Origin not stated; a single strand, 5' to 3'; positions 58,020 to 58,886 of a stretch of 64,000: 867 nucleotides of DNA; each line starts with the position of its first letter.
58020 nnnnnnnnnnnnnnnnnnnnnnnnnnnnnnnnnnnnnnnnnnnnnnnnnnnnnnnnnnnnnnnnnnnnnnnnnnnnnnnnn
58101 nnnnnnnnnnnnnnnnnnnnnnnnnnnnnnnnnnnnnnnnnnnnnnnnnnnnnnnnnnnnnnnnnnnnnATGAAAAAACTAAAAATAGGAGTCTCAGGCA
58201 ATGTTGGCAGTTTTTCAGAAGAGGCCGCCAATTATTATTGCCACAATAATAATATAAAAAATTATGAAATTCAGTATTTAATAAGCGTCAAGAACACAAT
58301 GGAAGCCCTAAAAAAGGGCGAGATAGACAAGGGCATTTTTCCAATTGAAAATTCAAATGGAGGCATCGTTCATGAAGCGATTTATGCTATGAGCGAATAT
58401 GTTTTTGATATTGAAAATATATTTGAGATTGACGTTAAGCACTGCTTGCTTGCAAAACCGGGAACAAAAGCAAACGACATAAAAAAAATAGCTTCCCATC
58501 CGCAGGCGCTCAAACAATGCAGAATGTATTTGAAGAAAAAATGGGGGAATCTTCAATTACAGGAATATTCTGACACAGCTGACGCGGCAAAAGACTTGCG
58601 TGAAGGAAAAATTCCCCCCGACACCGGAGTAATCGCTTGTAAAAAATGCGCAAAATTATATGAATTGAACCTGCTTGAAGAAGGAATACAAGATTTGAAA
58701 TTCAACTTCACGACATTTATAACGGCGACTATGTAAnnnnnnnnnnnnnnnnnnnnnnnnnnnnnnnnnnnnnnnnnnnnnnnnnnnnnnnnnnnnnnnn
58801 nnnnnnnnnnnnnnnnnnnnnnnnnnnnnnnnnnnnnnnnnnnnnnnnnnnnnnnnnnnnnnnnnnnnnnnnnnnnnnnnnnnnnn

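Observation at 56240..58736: Three clustered prephenate-dehydratase paralogs, two ACT-less with altered catalytic motif, in a genome otherwise showing no aromatic amino-acid pathway genes in this window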

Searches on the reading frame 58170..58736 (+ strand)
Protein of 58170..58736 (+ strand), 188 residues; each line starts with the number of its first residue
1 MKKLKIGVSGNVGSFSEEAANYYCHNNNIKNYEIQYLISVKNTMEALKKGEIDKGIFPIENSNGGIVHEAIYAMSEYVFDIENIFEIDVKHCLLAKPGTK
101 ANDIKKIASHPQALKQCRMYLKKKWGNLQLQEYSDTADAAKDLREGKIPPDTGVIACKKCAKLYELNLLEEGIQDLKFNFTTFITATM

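Call 4: search_protein_families(library=pfam, proteins=[window:58170-58736:+], max_evalue=0.01)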
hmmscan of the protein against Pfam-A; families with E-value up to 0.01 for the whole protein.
window:58170-58736:+ (188 aa): 1 family
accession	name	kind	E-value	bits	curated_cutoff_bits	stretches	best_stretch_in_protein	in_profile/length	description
PF00800.23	PDT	-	5.4e-44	150.6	25.2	1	6-184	1-174/181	Prephenate dehydratase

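Call 5: search_protein_families(library=ncbifam, proteins=[window:58170-58736:+], max_evalue=0.01)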
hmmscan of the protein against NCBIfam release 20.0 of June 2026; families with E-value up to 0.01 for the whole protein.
window:58170-58736:+ (188 aa): 3 families
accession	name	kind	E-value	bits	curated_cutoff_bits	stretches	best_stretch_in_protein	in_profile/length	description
NF008865.0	PRK11898.1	equivalog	2.1e-35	122.2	219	1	5-184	3-180/284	prephenate dehydratase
NF008866.0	PRK11899.1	equivalog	7.7e-30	104.1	359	1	3-185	5-179/283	prephenate dehydratase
NF007910.0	PRK10622.1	equivalog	3.4e-17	62.4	577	1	5-185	105-282/386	bifunctional chorismate mutase/prephenate dehydratase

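Call 7: search_solved_structures(query=window:58170-58736:+, max_evalue=0.001, show_alignments=3)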
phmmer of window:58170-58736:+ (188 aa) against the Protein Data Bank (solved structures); distinct sequences matched with E-value up to 0.001: 5.
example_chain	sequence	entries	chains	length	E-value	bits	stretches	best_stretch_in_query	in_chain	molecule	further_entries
2qmx_A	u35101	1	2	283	1.5e-16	64.1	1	43-184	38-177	Prephenate dehydratase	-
3mwb_A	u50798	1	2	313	1.1e-12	51.4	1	39-185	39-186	Prephenate dehydratase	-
6vh5_A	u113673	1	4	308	5.4e-12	49.2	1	30-185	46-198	Prephenate dehydratase:Amino acid-binding ACT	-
4lub_A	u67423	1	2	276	1e-10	45.1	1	23-183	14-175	Putative prephenate dehydratase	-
7alz_A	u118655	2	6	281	3.9e-09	39.9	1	42-186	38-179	Prephenate dehydratase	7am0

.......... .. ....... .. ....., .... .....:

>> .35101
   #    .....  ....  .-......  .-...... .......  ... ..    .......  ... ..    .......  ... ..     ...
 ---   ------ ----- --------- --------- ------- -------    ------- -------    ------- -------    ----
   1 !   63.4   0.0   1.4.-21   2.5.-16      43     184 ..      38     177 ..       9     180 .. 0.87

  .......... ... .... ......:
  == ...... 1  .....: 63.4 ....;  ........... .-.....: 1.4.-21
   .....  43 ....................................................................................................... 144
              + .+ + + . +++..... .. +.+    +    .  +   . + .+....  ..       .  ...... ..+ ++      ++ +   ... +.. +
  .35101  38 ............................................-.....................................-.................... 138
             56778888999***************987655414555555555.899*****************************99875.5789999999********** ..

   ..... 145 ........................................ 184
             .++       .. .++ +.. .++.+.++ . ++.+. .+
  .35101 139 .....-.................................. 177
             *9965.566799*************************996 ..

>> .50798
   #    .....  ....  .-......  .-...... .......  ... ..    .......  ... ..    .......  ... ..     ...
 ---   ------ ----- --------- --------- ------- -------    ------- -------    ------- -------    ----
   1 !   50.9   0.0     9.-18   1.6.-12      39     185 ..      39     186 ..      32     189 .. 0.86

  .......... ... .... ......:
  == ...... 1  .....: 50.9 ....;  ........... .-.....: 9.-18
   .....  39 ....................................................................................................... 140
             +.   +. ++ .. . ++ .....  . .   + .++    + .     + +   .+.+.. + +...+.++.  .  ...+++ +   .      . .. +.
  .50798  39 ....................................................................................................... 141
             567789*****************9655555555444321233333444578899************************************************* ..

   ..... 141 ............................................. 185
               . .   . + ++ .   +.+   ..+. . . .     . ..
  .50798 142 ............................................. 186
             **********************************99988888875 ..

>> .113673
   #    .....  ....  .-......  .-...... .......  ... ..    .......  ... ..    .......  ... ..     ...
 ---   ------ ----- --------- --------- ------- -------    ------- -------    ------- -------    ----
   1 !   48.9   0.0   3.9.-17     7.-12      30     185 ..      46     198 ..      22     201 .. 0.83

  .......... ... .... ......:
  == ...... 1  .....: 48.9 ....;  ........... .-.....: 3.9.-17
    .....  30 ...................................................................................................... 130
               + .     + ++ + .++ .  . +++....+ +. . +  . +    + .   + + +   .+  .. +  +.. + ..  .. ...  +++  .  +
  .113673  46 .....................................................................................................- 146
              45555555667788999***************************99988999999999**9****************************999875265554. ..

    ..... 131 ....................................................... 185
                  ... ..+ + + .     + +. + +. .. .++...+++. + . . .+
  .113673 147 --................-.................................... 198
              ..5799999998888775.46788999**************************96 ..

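Call 9: find_homologous_proteins(query=window:58170-58736:+, max_evalue=0.00001)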
Query window:58170-58736:+ (188 aa): 1849 proteins with E <= 0.00001 among 1939 candidates; the best 120 are listed.
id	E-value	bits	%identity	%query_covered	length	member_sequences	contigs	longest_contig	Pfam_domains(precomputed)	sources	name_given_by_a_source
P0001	1.1e-119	415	98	100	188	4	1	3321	PF00800.24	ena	-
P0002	5.5e-106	370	87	100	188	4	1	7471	PF00800.24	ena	-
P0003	2.1e-105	368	88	98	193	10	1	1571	PF00800.24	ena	-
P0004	5.7e-104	364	87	99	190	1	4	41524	PF00800.24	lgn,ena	-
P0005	1.8e-95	336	78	100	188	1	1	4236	PF00800.24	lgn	-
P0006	2.5e-91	322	76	100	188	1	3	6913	PF00800.24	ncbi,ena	-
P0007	3.5e-87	309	72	98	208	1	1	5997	PF00800.24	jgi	-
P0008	1.3e-86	307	73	98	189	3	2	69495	PF00800.24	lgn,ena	-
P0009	2.1e-86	306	72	99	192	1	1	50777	PF00800.24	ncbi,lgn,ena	-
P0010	3.0e-85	303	72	99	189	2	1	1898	PF00800.24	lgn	-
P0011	5.0e-85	302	71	98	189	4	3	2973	PF00800.24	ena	-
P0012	5.7e-85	302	74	99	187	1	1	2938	PF00800.24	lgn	-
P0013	1.6e-84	300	72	98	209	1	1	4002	PF00800.24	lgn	-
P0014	2.0e-84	300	70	99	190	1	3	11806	PF00800.24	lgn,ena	-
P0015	4.9e-84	299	70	99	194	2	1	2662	PF00800.24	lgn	-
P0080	5.4e-79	282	70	99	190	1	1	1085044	PF00800.24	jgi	jgi:prephenate dehydratase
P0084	9.5e-79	281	66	99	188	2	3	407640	PF00800.24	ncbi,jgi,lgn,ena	-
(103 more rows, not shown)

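Call 14: find_encoding_contigs(protein=P0080, flank=10000, max_places=3)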
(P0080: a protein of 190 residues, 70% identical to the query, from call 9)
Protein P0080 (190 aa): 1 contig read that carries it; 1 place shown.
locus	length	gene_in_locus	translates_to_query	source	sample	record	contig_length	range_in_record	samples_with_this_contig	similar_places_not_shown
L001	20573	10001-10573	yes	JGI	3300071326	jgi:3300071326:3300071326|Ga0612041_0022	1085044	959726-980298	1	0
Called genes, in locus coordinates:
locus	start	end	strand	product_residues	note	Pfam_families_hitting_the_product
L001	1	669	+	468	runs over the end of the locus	PF00587:tRNA-synt_2b, PF03129:HGTP_anticodon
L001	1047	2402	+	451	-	PF13660:DUF4147, PF05161:MOFRL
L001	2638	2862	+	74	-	-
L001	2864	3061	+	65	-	-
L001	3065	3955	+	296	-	PF00753:Lactamase_B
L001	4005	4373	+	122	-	PF00072:Response_reg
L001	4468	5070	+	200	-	PF00334:NDK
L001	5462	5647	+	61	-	-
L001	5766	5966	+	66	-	-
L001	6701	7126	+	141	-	-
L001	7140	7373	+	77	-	-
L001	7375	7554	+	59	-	-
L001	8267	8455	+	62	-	-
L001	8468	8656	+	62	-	-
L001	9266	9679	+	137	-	-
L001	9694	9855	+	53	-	-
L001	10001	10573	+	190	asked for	PF00800:PDT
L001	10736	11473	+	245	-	PF02153:PDH_N, PF26213:TYRAAT1_C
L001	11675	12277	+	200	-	PF01553:Acyltransferase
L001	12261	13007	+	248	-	PF01553:Acyltransferase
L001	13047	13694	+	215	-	PF12710:HAD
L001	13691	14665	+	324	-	PF01073:3Beta_HSD, PF01370:Epimerase, PF02719:Polysacc_synt_2, PF07993:NAD_binding_4, PF13460:NAD_binding_10, PF16363:GDP_Man_Dehyd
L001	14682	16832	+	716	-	PF16927:HisKA_7TM, PF13185:GAF_2, PF13492:GAF_3 (weak), PF00512:HisKA, PF02518:HATPase_c, PF13589:HATPase_c_3 (weak)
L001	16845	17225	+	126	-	PF00072:Response_reg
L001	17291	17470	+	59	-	PF12797:Fer4_2 (weak), PF12837:Fer4_6 (weak), PF25160:LdpA_Fe-S-bd (faint), PF00037:Fer4, PF13459:Fer4_15, PF14697:Fer4_21 (weak), PF13370:Fer4_13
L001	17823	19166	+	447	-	PF01541:GIY-YIG, PF27096:UvrC_M, PF08459:UvrC_RNaseH_dom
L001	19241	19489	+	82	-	PF04070:DUF378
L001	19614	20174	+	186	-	PF04542:Sigma70_r2, PF08281:Sigma70_r4_2, PF04545:Sigma70_r4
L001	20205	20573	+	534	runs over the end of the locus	-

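Call 15: find_encoding_contigs(protein=P0084, flank=10000, max_places=3)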
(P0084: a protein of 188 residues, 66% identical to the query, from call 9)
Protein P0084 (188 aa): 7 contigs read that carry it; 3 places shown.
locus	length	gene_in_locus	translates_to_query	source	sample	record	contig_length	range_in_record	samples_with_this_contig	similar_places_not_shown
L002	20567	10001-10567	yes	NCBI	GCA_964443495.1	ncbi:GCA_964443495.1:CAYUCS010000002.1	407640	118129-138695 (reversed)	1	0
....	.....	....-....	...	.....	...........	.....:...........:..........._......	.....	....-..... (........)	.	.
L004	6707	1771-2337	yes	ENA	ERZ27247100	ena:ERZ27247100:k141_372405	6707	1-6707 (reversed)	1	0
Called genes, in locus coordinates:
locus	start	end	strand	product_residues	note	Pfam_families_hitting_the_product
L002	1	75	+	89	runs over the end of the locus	-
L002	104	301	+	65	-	-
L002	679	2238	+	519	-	PF00682:HMGL-like, PF22617:HCS_D2, PF08502:LeuA_dimer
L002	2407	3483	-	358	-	PF04389:Peptidase_M28 (weak), PF05343:Peptidase_M42 (faint), PF01546:Peptidase_M20, PF07687:M20_dimer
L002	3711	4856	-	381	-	PF02222:ATP-grasp (weak)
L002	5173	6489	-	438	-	PF01266:DAO, PF06039:Mqo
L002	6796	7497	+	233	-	PF24827:AstE_AspA_cat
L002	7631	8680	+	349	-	PF00155:Aminotran_1_2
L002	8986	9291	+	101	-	-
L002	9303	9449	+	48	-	-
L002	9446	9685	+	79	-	-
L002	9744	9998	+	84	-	PF01817:CM_2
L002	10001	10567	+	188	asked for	PF00800:PDT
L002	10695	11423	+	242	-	PF03807:F420_oxidored (faint), PF02153:PDH_N, PF26213:TYRAAT1_C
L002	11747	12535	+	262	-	PF20257:SAM_HAT_C (weak)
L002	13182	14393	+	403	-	PF00483:NTP_transferase, PF24894:Hexapep_GlmU, PF25247:LbH_GLGC (weak), PF25084:LbH_EIF2B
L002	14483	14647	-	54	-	-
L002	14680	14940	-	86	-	-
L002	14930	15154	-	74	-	-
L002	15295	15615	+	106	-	PF01741:MscL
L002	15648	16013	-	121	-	PF00072:Response_reg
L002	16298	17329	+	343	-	PF04055:Radical_SAM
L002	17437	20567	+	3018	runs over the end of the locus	PF17170:DUF5128 (faint), PF01436:NHL (faint), PF00041:fn3 (faint), PF23376:Fn3_VIN3 (faint), PF13385:Laminin_G_3, PF16655:PhoD_N (faint), PF16656:Pur_ac_phosph_N (weak), PF16656:Pur_ac_phosph_N, +2 more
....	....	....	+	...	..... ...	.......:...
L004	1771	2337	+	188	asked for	PF00800:PDT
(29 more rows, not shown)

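Call 24: find_encoding_contigs(protein=P0004, flank=10000, max_places=4)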
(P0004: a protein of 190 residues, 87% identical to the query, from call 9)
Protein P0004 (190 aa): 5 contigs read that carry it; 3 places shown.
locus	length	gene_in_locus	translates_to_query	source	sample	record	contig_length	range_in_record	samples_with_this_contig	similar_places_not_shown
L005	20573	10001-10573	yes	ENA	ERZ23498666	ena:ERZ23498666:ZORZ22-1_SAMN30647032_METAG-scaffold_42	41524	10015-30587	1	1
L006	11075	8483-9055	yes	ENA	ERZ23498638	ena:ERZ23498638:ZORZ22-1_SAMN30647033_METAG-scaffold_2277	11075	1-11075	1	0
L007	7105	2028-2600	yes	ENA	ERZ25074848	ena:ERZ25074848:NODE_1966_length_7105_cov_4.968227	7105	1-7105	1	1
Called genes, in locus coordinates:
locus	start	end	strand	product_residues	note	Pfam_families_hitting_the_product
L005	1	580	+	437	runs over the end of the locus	PF03816:LytR_cpsA_psr, PF13399:LytR_C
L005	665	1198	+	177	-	PF01195:Pept_tRNA_hydro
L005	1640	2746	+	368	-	PF02481:DNA_processg_A, PF17782:WHD_DprA (weak)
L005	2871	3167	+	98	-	PF01541:GIY-YIG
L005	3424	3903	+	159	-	-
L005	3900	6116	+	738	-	PF01751:Toprim, PF01131:Topoisom_bac, PF01396:Zn_ribbon_Top1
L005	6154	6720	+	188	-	PF00800:PDT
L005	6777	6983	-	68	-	-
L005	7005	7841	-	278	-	PF00800:PDT, PF01842:ACT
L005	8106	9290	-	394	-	PF00155:Aminotran_1_2, PF01041:DegT_DnrJ_EryC1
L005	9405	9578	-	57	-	-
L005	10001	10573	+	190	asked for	PF00800:PDT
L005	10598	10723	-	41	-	-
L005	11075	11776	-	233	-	PF00535:Glycos_transf_2, PF10111:Glyco_tranf_2_2 (weak), PF13641:Glyco_tranf_2_3 (weak)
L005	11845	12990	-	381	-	PF13439:Glyco_transf_4, PF13579:Glyco_trans_4_4, PF20706:GT4-conflict, PF00534:Glycos_transf_1, PF13692:Glyco_trans_1_4, PF13524:Glyco_trans_1_2 (weak)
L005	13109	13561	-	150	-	-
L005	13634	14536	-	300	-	-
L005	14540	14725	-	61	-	-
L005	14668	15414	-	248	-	PF01790:LGT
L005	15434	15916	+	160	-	-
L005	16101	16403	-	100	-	PF13187:Fer4_9 (faint), PF12797:Fer4_2 (faint), PF00037:Fer4 (weak), PF12837:Fer4_6 (weak), PF13237:Fer4_10 (weak), PF14697:Fer4_21, PF12838:Fer4_7, PF00037:Fer4 (weak), +3 more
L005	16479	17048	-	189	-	PF01558:POR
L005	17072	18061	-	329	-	-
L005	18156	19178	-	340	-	PF04087:DUF389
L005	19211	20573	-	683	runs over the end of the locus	PF02629:CoA_binding, PF13380:CoA_binding_2, PF13607:Succ_CoA_lig, PF19045:Ligase_CoA_2, PF13549:ATP-grasp_5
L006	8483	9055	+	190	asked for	PF00800:PDT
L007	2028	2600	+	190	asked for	PF00800:PDT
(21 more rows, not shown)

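Call 34: find_related_loci(query=A2, collection=genome_contigs, flank=10000)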
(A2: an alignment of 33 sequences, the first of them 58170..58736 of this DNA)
Query A2 (188 aa) in genome_contigs; peptide patterns used: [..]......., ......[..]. (x = any residue, [..] = any of these).
557 stretches matched a pattern; 259 encode a relative of the query (tblastn E <= 1e-3); the best 80 are kept; 79 distinct loci.
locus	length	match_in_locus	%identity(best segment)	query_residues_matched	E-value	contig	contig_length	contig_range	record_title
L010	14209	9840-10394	86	2-186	2e-108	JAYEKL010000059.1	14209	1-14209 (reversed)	MAG: Patescibacteria group bacterium isolate MAG138 MAG138_59, whole genome shotgun sequence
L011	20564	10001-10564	87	1-188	4e-104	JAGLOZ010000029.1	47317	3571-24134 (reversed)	MAG: Candidatus Paceibacterota bacterium isolate RS_7_61 ROV157_7.bin.61.fa_29, whole genome shotgun sequence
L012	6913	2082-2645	76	1-188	1e-89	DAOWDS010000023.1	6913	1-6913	MAG TPA_asm: Candidatus Moraniibacteriota bacterium isolate CSMAG_1919 CSMAG_1919_k141_1528603_length_6913_cov_9.9954, w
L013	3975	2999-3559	71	1-187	2e-89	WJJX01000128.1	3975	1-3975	MAG: Candidatus Moraniibacteriota bacterium isolate Bin_346 k141_4439992, whole genome shotgun sequence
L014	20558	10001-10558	70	1-186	2e-87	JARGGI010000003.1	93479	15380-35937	MAG: Patescibacteria group bacterium isolate C14-28 NODE_3_length_93479_cov_20.037108, whole genome shotgun sequence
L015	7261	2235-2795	70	1-187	1e-86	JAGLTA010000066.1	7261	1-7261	MAG: Candidatus Parcubacteria bacterium isolate RS_9_75 ROV157_9.bin.75.fa_66, whole genome shotgun sequence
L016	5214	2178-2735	69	1-186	3e-86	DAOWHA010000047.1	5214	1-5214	MAG TPA_asm: bacterium isolate CSMAG_2005 CSMAG_2005_k141_3559043_length_5214_cov_9.9801, whole genome shotgun sequence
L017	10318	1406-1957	69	4-187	6e-86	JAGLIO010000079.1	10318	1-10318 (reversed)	MAG: Candidatus Parcubacteria bacterium isolate RS_2_9 ROV157_2.bin.9.fa_79, whole genome shotgun sequence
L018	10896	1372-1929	68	2-187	4e-85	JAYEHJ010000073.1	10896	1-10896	MAG: Patescibacteria group bacterium isolate MAG221 MAG221_73, whole genome shotgun sequence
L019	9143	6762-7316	69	2-186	9e-85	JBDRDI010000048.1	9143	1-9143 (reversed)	MAG: bacterium isolate MEGAHIT-group-1.240 k141_1390492, whole genome shotgun sequence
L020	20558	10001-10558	66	1-186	5e-85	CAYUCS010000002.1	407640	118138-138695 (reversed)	MAG TPA_asm: uncultured Gammaproteobacteria bacterium isolate binchicken_co269_189 genome assembly, contig: NODE_13_leng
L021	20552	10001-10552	67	4-187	2e-84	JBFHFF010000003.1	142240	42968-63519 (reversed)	MAG: Candidatus Moraniibacteriota bacterium isolate Mix_sand07.2021.05.G.119 k141_321514_length_142240_cov_142.4095, who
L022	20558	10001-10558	67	2-187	4e-84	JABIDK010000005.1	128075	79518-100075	MAG: Candidatus Falkowbacteria bacterium isolate SI048_bin72 k141_1088565, whole genome shotgun sequence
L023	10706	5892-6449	67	2-187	2e-83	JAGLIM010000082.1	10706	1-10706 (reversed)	MAG: Candidatus Paceibacterota bacterium isolate RS_2_5 ROV157_2.bin.5.fa_82, whole genome shotgun sequence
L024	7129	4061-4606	67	6-187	3e-83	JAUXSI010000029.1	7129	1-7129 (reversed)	MAG: Candidatus Moraniibacteriota bacterium isolate C12_metabat.bin.56 C12_k141_127603, whole genome shotgun sequence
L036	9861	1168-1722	65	2-186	1e-81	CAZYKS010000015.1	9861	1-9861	MAG TPA_asm: uncultured Gammaproteobacteria bacterium isolate SRP214966_co3_413 genome assembly, contig: NODE_11632_leng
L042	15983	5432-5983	68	4-187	4e-81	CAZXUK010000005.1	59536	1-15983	MAG TPA_asm: uncultured Gammaproteobacteria bacterium isolate binchicken_co13_442 genome assembly, contig: NODE_395_leng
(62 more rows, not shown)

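Call 39: search_protein_representatives(protein=window:58170-58736:+)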
Query: 188 residues. Proteins with E-value up to 0.001 (for the whole library): 8184; up to 1e-10: 3256; up to 1e-30: 73. The best 150 are listed.
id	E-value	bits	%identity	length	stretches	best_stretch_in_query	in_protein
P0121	1.7e-68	246.4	59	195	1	2-186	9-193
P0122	1.2e-56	207.8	54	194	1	2-186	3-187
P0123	4.5e-56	205.9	55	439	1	4-186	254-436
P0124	8.7e-55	201.7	53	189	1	4-187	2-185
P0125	7.0e-54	198.8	52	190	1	1-185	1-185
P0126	4.3e-51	189.7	51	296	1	4-186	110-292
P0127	2.6e-47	177.4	50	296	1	4-186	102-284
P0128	1.6e-45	171.6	46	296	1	1-187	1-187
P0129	2.0e-44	168.0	46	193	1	1-185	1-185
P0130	4.3e-44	166.9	49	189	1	2-185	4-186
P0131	2.2e-43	164.6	46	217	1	4-187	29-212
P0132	2.8e-43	164.2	46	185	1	4-185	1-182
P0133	1.1e-42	162.3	46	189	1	4-186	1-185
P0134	1.4e-42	161.9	48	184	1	10-186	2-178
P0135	3.3e-42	160.7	41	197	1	2-185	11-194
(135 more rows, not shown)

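Call 42: predict_structure(alignment_id=A2)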
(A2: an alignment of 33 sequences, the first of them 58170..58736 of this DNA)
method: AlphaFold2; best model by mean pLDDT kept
length: 188 residues; sequences in the alignment: 33
mean_pLDDT: 94.0   pTM: 0.82
mean pLDDT of the five models: 94.0, 93.5, 93.4, 92.6, 92.0
residues with pLDDT >= 90: 163; 70-90: 25; 50-70: 0; < 50: 0
segments of 3 or more residues with pLDDT < 50: none
pLDDT, mean of each block of 10 residues (from residue 1): 92 93 96 96 98 97 88 96 94 96 95 92 91 93 97 96 97 85 96
secondary structure, 60 per line:
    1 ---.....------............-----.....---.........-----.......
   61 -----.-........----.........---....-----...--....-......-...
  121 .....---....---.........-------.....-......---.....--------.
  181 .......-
elements in order: E4-8 H15-26 E32-36 H40-48 E54-60 H68-75 E80-88 E92-95 E106-109 H111-116 H118-125 E129-132 H136-144 E152-156 H158-163 E167-171 E180-187
